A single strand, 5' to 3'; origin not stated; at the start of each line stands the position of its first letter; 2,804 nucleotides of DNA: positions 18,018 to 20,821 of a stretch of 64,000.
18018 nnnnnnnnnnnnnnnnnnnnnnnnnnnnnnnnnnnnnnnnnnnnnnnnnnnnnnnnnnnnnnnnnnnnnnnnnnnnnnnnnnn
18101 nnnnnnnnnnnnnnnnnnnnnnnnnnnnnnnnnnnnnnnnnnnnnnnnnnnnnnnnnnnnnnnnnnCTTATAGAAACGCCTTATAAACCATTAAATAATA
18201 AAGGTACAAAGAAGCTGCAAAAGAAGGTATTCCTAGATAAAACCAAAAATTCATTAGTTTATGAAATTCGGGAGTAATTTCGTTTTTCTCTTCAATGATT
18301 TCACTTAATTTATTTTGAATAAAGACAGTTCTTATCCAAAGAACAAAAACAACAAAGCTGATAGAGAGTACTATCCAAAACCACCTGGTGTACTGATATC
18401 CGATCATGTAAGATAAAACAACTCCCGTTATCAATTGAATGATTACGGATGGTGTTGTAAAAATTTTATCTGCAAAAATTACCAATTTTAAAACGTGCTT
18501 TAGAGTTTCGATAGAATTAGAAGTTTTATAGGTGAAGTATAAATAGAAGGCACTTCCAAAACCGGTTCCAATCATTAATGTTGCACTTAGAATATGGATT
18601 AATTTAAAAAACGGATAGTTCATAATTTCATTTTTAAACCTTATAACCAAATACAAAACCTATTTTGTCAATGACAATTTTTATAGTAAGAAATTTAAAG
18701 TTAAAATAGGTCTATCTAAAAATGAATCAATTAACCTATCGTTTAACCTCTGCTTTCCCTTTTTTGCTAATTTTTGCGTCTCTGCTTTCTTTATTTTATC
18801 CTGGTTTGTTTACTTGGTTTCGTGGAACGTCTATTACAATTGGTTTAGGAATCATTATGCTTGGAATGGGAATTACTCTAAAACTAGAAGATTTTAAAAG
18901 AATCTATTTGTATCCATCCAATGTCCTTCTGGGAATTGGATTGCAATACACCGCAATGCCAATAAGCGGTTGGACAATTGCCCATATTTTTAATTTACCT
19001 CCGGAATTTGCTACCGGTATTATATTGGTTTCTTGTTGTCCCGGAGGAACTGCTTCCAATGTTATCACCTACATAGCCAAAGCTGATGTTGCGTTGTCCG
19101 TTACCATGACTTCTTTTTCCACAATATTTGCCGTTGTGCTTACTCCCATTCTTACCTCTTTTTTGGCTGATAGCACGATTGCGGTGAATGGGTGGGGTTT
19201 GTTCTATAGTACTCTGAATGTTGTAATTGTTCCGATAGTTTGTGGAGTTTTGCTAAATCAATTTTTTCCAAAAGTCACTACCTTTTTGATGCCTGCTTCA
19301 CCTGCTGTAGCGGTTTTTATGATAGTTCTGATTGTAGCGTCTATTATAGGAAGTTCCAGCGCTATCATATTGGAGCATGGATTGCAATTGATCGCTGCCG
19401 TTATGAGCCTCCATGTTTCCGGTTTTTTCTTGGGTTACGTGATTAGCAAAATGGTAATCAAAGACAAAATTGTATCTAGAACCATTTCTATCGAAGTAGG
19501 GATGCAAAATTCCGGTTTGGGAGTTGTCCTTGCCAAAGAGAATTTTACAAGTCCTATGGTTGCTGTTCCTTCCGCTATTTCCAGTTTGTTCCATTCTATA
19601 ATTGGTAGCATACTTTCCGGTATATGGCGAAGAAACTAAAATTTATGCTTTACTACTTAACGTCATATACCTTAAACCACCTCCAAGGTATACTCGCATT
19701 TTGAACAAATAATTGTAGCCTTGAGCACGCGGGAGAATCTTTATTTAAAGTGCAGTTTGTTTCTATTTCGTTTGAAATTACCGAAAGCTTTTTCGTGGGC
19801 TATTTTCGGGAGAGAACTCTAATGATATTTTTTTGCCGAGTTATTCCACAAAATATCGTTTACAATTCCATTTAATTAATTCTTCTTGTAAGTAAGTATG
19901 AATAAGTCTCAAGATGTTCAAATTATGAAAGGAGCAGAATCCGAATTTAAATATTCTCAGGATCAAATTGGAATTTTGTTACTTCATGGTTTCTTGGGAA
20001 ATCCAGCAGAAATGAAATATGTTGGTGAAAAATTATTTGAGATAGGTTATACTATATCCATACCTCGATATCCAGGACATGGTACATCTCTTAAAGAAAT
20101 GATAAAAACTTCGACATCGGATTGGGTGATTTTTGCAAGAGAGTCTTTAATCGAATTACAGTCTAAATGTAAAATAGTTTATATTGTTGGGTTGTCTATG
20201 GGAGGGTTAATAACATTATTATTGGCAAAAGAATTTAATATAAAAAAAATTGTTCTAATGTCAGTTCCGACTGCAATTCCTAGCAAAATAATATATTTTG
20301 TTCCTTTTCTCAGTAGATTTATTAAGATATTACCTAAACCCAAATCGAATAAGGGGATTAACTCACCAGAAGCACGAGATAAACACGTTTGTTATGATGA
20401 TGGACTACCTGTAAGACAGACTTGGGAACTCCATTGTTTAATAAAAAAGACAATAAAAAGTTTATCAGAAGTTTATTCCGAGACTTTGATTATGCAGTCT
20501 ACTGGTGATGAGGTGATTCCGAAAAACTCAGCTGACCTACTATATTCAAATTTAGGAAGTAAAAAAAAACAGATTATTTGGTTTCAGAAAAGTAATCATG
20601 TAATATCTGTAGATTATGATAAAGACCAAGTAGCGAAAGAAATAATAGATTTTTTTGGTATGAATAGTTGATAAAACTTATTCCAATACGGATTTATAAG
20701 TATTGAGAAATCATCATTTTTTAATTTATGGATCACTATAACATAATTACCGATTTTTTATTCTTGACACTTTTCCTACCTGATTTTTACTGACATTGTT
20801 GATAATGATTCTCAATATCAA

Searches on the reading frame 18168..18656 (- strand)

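Call 65: search_protein_families(library=pfam, proteins=[window:18168-18656:-], max_evalue=0.00001)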
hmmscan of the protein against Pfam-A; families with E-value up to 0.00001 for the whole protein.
window:18168-18656:- (162 aa): 1 family
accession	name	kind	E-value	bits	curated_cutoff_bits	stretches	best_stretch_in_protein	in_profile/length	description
PF10027.14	DUF2269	-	1.5e-30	106.7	28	1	17-159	3-149/150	Predicted integral membrane protein (DUF2269)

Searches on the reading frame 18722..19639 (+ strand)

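Call 63: search_protein_families(library=pfam, proteins=[window:18722-19639:+])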
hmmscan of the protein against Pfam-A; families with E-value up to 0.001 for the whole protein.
window:18722-19639:+ (305 aa): 3 families
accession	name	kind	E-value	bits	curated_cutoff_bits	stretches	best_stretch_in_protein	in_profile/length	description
PF01758.21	SBF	-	2.3e-43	148.6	24.3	1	39-217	1-189/191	Sodium Bile acid symporter family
PF13593.11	SBF_like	-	3.1e-16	60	25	1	12-303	3-312/313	SBF-like CPA transporter family (DUF4137)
PF03547.23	Mem_trans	-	0.00072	18.7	25.7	1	41-144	240-342/343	Membrane transport protein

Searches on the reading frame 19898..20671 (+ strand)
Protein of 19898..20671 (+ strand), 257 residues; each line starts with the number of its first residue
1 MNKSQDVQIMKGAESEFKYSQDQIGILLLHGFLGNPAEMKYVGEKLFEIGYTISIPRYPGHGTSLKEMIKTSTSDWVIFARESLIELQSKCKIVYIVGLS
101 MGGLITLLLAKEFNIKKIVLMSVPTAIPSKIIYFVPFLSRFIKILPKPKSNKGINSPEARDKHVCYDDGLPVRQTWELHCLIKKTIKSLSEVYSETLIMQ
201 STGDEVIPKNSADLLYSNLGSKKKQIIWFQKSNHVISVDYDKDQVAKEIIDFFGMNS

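Call 64: search_protein_families(library=pfam, proteins=[window:19898-20671:+], max_evalue=0.00001)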
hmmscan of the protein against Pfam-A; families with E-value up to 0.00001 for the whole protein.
window:19898-20671:+ (257 aa): 3 families
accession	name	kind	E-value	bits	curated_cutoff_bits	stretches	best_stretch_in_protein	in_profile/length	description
PF12146.15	Hydrolase_4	-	1.3e-14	54.5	27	1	26-239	7-237/239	Serine aminopeptidase, S33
PF00561.26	Abhydrolase_1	-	3.4e-08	33.9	25.8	1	26-123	3-102/245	alpha/beta hydrolase fold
PF12697.13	Abhydrolase_6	-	1.4e-07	32.9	26.3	1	26-246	1-215/217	Alpha/beta hydrolase family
